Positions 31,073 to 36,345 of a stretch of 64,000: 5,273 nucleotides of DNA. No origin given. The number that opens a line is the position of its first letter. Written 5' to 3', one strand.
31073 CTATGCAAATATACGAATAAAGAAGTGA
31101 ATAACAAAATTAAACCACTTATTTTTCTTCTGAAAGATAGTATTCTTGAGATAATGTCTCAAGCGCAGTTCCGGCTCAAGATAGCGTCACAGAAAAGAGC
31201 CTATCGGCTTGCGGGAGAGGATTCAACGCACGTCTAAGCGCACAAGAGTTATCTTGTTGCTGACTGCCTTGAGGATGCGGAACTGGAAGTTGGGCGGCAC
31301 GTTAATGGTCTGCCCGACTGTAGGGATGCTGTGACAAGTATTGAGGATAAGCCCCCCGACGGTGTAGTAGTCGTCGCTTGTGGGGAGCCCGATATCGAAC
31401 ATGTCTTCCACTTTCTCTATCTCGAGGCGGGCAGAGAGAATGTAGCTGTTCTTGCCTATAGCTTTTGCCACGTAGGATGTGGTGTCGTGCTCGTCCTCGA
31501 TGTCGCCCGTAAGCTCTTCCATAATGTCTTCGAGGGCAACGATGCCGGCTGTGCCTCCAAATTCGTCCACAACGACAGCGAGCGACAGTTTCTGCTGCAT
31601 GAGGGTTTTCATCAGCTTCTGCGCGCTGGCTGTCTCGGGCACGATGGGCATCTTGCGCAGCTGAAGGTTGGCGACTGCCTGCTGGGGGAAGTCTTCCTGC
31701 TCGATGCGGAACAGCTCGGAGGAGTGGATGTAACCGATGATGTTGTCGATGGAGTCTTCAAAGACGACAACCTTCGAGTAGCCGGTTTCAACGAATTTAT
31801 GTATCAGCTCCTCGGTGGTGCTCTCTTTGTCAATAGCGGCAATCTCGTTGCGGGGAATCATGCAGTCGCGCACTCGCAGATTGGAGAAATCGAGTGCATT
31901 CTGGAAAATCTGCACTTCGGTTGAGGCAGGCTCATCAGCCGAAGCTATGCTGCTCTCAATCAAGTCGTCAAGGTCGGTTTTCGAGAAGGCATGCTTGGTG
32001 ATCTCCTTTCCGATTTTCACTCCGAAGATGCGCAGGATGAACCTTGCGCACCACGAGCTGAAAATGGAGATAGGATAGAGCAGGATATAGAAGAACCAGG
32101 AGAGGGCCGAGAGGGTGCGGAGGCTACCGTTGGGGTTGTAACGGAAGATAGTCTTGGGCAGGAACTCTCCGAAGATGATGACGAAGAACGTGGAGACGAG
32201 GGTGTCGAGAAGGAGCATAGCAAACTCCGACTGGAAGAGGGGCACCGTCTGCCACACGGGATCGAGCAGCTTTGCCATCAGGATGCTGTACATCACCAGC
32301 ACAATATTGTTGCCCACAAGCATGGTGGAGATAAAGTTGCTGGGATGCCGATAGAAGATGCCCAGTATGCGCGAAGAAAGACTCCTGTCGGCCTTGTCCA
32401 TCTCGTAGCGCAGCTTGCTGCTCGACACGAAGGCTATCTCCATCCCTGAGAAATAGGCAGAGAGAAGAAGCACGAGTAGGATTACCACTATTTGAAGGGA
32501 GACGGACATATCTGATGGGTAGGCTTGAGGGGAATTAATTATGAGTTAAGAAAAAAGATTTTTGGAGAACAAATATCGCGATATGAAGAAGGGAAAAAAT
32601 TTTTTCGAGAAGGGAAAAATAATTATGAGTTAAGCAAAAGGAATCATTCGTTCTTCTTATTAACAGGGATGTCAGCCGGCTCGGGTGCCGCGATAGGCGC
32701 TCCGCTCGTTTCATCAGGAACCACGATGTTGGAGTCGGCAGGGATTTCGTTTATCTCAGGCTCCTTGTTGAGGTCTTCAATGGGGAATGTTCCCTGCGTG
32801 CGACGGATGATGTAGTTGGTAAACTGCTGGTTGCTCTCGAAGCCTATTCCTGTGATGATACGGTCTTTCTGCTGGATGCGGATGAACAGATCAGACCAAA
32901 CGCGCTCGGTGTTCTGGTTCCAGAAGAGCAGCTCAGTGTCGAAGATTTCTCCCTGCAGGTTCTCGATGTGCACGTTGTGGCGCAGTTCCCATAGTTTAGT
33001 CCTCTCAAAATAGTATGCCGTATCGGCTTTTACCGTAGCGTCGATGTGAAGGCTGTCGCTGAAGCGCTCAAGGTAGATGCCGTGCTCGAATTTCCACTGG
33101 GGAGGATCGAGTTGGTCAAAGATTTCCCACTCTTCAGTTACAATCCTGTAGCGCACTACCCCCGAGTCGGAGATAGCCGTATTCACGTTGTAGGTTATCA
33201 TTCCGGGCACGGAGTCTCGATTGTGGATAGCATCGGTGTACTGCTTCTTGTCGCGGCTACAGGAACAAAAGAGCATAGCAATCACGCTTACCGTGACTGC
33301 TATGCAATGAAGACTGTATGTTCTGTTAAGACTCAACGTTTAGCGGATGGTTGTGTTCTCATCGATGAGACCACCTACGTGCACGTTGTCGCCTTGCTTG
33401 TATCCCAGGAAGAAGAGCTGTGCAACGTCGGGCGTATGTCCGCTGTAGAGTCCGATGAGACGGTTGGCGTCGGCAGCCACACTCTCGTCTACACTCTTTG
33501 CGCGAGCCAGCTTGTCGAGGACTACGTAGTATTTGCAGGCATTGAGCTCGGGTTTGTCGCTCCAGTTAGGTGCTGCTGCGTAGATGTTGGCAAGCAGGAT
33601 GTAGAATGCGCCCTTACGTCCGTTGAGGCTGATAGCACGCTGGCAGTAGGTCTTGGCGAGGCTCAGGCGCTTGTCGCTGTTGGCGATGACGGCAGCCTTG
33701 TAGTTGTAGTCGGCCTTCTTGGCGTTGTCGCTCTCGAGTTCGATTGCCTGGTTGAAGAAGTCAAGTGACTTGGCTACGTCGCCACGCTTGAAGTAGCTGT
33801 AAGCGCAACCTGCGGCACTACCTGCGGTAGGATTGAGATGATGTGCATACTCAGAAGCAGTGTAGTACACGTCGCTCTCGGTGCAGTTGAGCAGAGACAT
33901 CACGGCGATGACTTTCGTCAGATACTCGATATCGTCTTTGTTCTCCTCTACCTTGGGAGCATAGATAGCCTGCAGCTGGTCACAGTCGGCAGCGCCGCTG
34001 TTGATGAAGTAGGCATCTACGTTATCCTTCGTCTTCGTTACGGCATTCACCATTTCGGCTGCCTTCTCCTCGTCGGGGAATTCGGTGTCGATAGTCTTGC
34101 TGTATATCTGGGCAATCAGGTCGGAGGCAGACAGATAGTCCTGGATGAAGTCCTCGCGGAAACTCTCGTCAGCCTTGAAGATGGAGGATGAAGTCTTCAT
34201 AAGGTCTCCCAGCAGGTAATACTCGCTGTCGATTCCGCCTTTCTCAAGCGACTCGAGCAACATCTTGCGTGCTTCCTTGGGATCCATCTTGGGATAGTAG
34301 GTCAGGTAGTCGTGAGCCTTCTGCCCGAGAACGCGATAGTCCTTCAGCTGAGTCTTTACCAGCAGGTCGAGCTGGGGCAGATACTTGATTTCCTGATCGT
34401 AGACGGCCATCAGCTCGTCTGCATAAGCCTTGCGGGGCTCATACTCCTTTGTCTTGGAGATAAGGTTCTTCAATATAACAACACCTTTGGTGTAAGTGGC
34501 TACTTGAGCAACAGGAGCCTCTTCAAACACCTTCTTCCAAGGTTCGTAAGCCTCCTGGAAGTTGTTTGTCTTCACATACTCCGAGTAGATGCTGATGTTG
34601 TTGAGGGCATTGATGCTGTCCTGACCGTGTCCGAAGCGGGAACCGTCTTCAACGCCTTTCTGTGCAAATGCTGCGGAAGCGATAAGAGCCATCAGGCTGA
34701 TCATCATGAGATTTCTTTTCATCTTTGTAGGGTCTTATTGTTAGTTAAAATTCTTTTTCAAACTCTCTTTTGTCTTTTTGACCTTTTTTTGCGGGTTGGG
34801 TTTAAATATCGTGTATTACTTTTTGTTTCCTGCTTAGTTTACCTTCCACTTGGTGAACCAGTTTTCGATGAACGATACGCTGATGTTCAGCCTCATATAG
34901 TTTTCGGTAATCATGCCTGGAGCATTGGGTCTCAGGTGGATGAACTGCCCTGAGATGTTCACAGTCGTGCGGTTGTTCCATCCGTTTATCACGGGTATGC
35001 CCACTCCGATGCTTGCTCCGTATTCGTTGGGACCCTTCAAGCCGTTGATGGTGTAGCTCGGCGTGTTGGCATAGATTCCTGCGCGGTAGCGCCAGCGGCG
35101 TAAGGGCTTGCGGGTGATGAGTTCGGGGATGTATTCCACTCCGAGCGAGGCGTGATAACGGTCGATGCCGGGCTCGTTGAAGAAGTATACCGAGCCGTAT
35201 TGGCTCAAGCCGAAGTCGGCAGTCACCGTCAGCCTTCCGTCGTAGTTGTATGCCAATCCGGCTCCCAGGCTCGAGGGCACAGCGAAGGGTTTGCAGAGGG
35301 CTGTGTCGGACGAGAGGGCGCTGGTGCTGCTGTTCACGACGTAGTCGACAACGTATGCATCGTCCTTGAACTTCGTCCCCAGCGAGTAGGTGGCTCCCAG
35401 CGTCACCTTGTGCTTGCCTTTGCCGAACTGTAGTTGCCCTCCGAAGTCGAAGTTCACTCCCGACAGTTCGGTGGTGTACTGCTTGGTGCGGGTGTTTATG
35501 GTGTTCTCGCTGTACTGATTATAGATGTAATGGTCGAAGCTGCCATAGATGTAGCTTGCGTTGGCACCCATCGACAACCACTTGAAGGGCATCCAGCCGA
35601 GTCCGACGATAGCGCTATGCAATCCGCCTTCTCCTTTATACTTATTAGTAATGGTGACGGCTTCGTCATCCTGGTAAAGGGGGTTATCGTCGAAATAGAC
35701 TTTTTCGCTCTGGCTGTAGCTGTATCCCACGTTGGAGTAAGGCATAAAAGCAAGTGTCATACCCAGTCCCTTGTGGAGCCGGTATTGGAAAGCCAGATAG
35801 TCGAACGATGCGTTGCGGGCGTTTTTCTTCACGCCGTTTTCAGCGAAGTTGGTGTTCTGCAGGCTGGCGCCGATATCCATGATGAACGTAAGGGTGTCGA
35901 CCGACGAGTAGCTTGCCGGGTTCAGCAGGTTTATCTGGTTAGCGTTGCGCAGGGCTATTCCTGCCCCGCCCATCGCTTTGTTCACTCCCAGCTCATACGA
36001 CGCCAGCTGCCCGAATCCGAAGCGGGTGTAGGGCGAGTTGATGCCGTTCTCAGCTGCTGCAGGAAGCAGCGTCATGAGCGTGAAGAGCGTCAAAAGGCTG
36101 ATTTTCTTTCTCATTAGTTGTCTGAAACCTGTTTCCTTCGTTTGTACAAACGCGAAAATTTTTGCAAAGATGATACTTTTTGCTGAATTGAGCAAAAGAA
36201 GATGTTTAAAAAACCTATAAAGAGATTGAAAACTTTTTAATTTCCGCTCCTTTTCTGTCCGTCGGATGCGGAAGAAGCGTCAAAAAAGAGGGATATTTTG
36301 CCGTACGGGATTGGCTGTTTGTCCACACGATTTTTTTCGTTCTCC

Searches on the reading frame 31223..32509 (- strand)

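Call 10: search_protein_families(library=pfam, proteins=[window:31223-32509:-], max_evalue=0.001)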
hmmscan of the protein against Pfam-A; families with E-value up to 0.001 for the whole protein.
window:31223-32509:- (428 aa): 4 families
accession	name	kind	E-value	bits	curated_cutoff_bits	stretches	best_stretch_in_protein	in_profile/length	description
PF01595.25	CNNM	-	2.7e-35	122.1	28.4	1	9-189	2-173/181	Cyclin M transmembrane N-terminal domain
PF03471.22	CorC_HlyC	-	1e-18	67.6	27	1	351-426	3-78/81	Transporter associated domain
PF00571.33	CBS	-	4.6e-13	49.7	24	2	285-333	7-55/57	CBS domain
PF03842.18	Silic_transp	-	0.00019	20.4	26.8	1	3-81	256-335/513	Silicon transporter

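Call 23: search_protein_families(library=ncbifam, proteins=[window:31223-32509:-], max_evalue=0.001)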
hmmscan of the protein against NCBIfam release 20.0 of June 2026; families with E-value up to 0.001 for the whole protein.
window:31223-32509:- (428 aa): 8 families
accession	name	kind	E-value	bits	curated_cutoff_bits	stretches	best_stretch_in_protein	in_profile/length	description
TIGR03520.1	GldE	subfamily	1.4e-60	205.5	376.05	1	11-426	2-406/408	gliding motility-associated protein GldE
NF008604.1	PRK11573.1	equivalog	5.4e-47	160.6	475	1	3-425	6-416/428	hypothetical protein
NF052568.1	PolamExpPaeASal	equivalog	3.8e-42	144.6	500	1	6-420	4-417/424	polyamine export protein PaeA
NF011675.0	PRK15094.1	equivalog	3.1e-35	121.9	379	1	199-425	55-279/292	CNNM family magnesium/cobalt transport protein CorC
NF041552.1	TF_PrdR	equivalog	4.5e-08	31.9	795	1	210-351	5-143/577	sigma-54 dependent transcriptional regulator PrdR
NF041630.1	CBS_CbpB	equivalog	2.8e-06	27.2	125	1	208-334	6-136/143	cyclic-di-AMP-binding protein CbpB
TIGR01302.1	IMP_dehydrog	equivalog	6.7e-05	21.9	481.5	1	229-353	96-221/450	IMP dehydrogenase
NF005869.0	PRK07807.1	equivalog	0.0009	18.4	549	0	226-357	102-228/479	GuaB1 family IMP dehydrogenase-related protein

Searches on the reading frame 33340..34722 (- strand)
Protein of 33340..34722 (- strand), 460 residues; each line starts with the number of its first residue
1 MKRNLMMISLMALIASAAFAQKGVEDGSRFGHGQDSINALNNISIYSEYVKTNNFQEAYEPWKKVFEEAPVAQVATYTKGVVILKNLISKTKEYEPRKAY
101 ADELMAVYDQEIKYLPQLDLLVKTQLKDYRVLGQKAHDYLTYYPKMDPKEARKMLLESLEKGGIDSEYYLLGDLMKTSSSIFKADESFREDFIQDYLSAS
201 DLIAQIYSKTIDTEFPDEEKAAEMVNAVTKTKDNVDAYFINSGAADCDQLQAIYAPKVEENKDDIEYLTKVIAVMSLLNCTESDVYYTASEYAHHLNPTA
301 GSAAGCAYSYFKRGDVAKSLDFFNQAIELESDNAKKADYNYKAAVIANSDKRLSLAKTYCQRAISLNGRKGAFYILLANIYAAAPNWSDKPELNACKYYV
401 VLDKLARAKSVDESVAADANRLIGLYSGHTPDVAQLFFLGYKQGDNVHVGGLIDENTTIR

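Call 9: search_protein_families(library=pfam, proteins=[window:33340-34722:-], max_evalue=0.001)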
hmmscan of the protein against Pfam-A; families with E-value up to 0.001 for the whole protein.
window:33340-34722:- (460 aa): 1 family
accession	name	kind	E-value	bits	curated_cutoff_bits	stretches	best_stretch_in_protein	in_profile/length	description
PF00515.34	TPR_1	-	9.7e-06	25.6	27.8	0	307-333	8-34/34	Tetratricopeptide repeat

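Call 23: search_protein_families(library=ncbifam, proteins=[window:33340-34722:-], max_evalue=0.001)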
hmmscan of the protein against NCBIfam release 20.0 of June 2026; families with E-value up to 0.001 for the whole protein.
window:33340-34722:- (460 aa): 0 families

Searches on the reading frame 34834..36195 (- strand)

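Call 9: search_protein_families(library=pfam, proteins=[window:34834-36195:-], max_evalue=0.001)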
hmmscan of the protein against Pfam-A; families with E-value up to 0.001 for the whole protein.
window:34834-36195:- (453 aa): 0 families

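Call 23: search_protein_families(library=ncbifam, proteins=[window:34834-36195:-], max_evalue=0.001)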
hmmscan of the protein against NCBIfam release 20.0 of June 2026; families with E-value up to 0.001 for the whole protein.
window:34834-36195:- (453 aa): 1 family
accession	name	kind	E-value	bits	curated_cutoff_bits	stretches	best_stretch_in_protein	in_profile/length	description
NF053685.1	BamG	equivalog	5e-88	295.8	250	1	48-451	1-397/397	BamG family beta-barrel-assembly machinery protein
